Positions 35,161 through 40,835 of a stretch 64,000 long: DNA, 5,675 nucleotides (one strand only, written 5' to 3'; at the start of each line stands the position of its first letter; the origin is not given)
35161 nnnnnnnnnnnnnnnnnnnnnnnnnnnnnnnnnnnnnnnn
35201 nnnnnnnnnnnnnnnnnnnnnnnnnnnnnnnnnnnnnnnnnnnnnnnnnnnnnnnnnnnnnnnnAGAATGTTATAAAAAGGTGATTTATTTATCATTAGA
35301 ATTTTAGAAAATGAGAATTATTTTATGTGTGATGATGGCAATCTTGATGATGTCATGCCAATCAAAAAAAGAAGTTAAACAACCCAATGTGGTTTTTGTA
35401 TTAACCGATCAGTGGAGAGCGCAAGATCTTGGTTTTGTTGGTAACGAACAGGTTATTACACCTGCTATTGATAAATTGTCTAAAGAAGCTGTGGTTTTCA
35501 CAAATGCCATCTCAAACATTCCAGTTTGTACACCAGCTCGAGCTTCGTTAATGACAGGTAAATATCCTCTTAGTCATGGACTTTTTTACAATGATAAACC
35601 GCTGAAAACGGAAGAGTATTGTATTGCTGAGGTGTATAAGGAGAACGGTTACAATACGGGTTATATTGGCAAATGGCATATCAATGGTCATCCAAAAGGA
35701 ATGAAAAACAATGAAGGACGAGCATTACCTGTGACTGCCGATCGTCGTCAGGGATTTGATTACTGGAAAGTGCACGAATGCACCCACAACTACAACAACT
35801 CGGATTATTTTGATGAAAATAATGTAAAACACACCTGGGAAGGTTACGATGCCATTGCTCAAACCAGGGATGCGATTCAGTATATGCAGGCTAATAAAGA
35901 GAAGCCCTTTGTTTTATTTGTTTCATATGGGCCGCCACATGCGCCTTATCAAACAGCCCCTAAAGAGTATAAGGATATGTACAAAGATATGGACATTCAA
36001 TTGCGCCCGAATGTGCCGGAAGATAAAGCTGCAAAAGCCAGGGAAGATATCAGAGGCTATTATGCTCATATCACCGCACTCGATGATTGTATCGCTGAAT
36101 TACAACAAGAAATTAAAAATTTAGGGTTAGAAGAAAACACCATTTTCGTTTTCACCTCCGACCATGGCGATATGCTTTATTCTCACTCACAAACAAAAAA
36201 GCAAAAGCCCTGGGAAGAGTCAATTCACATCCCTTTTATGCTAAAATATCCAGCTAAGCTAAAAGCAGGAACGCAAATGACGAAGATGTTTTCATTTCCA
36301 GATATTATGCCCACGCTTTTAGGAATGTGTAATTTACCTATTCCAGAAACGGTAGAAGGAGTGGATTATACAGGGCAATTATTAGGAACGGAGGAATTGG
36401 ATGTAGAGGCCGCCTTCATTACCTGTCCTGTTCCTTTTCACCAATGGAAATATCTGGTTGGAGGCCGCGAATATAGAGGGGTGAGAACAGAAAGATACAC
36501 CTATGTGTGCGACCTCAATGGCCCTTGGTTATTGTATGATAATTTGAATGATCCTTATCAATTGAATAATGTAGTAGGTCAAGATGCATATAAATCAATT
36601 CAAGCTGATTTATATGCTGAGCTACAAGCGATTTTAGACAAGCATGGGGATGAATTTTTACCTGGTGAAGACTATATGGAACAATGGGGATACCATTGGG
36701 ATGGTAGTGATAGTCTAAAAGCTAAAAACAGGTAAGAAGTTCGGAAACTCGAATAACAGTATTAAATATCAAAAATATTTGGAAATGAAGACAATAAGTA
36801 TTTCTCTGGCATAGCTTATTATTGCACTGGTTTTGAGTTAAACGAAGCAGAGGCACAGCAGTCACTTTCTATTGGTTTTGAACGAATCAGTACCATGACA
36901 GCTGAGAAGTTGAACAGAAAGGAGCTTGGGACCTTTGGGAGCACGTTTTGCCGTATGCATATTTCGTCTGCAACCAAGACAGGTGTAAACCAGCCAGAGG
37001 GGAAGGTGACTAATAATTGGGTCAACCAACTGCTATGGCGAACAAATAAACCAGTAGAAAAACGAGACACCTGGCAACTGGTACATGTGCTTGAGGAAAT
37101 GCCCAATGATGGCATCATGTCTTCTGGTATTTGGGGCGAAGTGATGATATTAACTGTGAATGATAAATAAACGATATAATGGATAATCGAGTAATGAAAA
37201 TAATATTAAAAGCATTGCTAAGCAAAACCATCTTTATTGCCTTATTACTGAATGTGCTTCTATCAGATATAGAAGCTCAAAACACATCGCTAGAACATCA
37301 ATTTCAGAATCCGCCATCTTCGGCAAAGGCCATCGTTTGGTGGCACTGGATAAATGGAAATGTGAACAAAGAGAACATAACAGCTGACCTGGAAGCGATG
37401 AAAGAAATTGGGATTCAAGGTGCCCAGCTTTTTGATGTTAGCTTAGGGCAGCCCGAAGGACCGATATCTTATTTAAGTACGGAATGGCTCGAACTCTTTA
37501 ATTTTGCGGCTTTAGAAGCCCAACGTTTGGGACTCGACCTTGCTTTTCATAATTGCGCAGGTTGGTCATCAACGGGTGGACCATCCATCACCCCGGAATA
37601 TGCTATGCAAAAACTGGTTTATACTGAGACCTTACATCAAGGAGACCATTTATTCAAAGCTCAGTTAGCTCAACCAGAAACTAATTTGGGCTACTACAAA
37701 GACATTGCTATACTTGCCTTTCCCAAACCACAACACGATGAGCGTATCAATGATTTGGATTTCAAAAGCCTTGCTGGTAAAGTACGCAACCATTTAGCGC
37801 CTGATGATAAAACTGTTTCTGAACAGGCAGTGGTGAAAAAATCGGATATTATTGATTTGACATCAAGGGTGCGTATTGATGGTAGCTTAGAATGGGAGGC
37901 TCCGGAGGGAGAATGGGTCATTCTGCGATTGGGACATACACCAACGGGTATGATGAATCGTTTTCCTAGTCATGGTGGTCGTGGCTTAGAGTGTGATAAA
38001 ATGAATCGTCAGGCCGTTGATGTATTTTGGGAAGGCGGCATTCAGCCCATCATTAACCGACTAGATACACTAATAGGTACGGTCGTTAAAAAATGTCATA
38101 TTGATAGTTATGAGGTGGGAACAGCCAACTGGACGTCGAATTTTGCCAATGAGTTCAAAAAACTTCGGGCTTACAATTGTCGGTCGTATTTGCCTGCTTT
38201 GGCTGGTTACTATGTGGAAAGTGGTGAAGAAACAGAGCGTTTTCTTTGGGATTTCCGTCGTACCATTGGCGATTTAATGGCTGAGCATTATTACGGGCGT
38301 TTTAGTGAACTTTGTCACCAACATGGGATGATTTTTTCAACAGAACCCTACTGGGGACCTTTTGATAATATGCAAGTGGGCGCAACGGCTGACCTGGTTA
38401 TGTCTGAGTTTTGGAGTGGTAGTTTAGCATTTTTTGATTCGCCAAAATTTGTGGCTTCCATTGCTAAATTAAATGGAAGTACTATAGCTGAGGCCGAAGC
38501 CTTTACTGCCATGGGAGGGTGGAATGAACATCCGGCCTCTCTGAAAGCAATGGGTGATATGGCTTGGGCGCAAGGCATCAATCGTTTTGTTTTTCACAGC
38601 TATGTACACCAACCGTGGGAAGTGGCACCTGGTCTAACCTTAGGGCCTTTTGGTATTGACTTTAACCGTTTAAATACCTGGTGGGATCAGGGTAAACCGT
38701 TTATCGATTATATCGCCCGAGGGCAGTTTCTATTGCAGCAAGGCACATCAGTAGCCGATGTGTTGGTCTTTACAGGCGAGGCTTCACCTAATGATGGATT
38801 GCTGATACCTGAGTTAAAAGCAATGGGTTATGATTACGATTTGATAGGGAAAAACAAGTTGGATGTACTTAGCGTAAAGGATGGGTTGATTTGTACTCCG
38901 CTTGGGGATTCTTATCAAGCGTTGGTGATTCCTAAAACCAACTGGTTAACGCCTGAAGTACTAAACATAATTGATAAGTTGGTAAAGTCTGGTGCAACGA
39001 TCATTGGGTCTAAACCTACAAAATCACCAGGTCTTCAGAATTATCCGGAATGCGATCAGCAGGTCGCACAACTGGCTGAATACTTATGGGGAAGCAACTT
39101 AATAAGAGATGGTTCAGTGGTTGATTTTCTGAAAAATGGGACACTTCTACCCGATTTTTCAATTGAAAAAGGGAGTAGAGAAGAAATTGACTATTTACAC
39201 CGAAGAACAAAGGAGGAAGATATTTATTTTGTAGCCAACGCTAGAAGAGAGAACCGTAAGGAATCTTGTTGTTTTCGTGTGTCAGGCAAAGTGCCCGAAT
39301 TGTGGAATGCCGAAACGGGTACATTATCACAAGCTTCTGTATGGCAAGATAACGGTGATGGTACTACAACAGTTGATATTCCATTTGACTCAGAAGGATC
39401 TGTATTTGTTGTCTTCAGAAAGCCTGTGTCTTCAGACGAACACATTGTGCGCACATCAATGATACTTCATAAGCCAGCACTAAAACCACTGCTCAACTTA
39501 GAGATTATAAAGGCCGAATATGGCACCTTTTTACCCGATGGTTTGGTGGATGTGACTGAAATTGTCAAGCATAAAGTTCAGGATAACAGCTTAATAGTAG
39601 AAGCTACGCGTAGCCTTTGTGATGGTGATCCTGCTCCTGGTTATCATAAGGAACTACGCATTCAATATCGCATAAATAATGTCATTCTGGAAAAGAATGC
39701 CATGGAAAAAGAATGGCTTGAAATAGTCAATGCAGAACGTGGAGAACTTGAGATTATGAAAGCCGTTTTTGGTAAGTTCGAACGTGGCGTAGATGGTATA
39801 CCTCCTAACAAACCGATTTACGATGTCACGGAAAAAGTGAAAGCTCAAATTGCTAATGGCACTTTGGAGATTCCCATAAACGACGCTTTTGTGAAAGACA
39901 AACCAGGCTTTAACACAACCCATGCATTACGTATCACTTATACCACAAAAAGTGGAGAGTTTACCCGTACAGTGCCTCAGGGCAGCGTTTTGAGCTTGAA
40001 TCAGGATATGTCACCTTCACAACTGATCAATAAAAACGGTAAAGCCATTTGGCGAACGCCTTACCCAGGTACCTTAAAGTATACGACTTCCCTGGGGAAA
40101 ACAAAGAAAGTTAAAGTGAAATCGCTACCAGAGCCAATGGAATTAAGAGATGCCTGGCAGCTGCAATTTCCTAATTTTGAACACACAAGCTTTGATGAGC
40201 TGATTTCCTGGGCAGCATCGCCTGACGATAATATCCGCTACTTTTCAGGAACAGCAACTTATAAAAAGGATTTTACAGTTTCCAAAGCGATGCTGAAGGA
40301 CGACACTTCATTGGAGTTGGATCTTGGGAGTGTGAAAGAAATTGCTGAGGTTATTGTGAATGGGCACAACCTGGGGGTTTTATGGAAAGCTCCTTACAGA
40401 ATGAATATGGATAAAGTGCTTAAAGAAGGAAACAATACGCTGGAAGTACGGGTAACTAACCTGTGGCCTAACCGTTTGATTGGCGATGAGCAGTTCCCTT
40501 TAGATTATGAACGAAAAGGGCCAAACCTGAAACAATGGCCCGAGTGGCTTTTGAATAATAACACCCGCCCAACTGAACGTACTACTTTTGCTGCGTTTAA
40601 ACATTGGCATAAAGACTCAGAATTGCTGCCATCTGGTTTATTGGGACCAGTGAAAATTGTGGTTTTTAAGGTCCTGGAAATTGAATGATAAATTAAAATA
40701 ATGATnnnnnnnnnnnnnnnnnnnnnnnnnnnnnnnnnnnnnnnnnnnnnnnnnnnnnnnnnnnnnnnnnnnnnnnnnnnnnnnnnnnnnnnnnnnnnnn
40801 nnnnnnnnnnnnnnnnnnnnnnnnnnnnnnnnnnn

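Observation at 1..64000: Giant lyase-less, sulfatase- and rhamnosidase-rich PUL: candidate system for a sulfated rhamnose-rich acidic glycan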

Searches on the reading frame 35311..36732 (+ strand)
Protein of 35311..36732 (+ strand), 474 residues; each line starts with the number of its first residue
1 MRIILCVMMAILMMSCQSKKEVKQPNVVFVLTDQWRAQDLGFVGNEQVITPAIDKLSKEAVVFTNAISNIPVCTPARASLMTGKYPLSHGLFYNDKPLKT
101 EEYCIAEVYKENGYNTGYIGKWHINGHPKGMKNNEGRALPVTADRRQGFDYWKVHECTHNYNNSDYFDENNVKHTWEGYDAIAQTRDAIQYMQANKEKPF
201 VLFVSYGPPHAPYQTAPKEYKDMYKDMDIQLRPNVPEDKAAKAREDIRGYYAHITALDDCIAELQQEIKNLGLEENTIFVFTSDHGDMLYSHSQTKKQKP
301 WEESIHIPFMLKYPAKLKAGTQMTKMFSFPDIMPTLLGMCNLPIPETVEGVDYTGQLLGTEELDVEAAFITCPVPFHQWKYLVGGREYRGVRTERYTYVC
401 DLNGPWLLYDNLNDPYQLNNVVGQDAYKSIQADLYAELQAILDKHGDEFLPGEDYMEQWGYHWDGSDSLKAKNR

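Call 4: search_protein_families(library=pfam, proteins=[window:35311-36732:+])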
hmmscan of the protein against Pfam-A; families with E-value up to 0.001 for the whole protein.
window:35311-36732:+ (474 aa): 3 families
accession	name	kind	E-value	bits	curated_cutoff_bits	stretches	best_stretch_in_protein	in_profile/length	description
PF00884.28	Sulfatase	-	3.3e-56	191.3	25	1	25-339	1-298/301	Sulfatase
PF16347.10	SGSH_C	-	8e-19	68.7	29.3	1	297-441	8-151/154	N-sulphoglucosamine sulphohydrolase, C-terminal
PF01663.27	Phosphodiest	-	1.4e-13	51.6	23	1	27-286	1-220/342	Type I phosphodiesterase / nucleotide pyrophosphatase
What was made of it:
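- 35311..36735 (+): S1 sulfatase (a). PF00884 E 3e-56 (call 4).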

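Call 33: search_protein_families(library=ncbifam, proteins=[window:35311-36732:+], max_evalue=1e-10)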
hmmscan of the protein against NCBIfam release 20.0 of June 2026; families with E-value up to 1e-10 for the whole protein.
window:35311-36732:+ (474 aa): 4 families
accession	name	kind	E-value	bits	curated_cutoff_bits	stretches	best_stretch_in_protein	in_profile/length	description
NF010322.0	PRK13759.1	equivalog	6e-68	229.5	481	2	21-230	3-231/486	arylsulfatase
TIGR03417.1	chol_sulfatase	equivalog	4e-46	157.9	433.45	2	24-237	2-220/500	choline-sulfatase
NF045661.1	HdlasePehA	equivalog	6.7e-45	153.6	900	2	24-152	2-129/506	phosphoric/sulfuric ester hydrolase PehA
NF052527.1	Mn_arylsulf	exception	8.1e-40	137.1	850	1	24-450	1-460/479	manganese-dependent arylsulfatase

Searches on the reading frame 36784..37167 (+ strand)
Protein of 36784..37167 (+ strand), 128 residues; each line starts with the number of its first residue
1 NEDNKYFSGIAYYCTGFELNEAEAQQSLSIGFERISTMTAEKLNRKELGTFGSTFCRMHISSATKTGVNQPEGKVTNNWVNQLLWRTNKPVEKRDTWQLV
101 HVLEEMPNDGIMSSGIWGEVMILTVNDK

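Call 73: search_protein_families(library=pfam, proteins=[window:36784-37167:+], max_evalue=1)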
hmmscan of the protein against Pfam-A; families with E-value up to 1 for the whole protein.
seq(128 aa): 0 families

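Call 74: search_protein_families(library=ncbifam, proteins=[window:36784-37167:+], max_evalue=1)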
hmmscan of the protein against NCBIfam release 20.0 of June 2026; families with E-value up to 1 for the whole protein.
seq(128 aa): 1 family
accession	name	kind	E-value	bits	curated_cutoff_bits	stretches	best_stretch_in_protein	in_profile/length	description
NF045579.1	rhamnoside_JR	domain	1.3e-11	44.7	50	1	3-84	34-117/123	glycosylhydrolase-like jelly roll fold domain-containing protein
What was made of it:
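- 36784..37170 (+): Relic: C-terminal jelly-roll domain of a lost GH106 gene. NF045579 E 1.3e-11 (call 74).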

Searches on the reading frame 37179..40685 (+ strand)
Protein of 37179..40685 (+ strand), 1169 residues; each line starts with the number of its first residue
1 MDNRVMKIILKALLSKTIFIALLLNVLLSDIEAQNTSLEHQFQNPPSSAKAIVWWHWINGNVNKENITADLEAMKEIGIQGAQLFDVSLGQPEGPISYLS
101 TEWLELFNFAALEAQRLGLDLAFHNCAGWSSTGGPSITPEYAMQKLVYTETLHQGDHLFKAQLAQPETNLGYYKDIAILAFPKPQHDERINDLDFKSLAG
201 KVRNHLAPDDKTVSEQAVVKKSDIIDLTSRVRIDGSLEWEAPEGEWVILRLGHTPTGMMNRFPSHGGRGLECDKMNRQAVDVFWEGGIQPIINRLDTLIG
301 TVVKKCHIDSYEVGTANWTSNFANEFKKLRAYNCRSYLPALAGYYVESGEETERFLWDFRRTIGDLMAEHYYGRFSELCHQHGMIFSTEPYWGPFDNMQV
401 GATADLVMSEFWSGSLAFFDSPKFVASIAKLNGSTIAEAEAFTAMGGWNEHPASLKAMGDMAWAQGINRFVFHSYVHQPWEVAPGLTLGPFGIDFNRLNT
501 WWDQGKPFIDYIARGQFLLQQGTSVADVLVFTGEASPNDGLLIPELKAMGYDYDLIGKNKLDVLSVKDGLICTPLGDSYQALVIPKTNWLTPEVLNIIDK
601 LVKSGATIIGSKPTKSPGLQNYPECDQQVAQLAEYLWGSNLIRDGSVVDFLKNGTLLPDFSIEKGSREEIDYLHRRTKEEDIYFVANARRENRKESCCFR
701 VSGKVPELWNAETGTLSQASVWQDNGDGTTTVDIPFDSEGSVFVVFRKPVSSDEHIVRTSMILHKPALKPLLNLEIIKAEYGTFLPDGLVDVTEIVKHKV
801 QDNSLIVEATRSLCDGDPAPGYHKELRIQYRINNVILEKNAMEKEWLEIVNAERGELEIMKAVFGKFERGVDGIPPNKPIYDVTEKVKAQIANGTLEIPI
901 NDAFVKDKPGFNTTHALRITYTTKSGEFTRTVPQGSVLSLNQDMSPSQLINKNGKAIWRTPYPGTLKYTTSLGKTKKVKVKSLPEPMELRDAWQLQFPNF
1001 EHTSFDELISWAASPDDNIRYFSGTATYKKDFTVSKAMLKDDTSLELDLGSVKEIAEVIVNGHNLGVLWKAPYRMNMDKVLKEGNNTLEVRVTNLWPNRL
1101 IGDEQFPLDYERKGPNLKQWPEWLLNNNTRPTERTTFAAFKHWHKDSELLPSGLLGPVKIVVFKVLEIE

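Call 4: search_protein_families(library=pfam, proteins=[window:37179-40685:+])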
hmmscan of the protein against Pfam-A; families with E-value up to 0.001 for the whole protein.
window:37179-40685:+ (1169 aa): 4 families
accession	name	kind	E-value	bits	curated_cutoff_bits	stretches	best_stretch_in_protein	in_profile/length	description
PF17132.9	Glyco_hydro_106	-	3.9e-183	611.3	29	2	187-719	183-739/743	alpha-L-rhamnosidase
PF22666.2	Glyco_hydro_2_N2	-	9.5e-08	32.7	27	1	1025-1099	49-124/167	Glycosyl hydrolase 2 galactose-binding domain-like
PF02837.24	Glyco_hydro_2_N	-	1.2e-06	29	28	1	993-1104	40-145/169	Glycosyl hydrolases family 2, sugar binding domain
PF11875.14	DnaJ-like_C11_C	-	1.8e-06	28.2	27.1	0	776-848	43-130/132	DnaJ-like protein C11, C-terminal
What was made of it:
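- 37179..40688 (+): GH106 α-L-rhamnosidase. PF17132 E 4e-183 (call 4).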

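Call 34: search_protein_families(library=ncbifam, proteins=[window:37179-40685:+], max_evalue=0.00001)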
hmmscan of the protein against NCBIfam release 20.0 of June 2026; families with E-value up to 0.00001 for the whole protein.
window:37179-40685:+ (1169 aa): 2 families
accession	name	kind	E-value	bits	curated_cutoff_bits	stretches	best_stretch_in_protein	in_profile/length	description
NF049897.1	AlphaRhamBT4145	equivalog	4.4e-88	296.3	1300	4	217-531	145-469/897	alpha-L-rhamnosidase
NF045579.1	rhamnoside_JR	domain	6.9e-44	149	50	1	990-1105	2-121/123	glycosylhydrolase-like jelly roll fold domain-containing protein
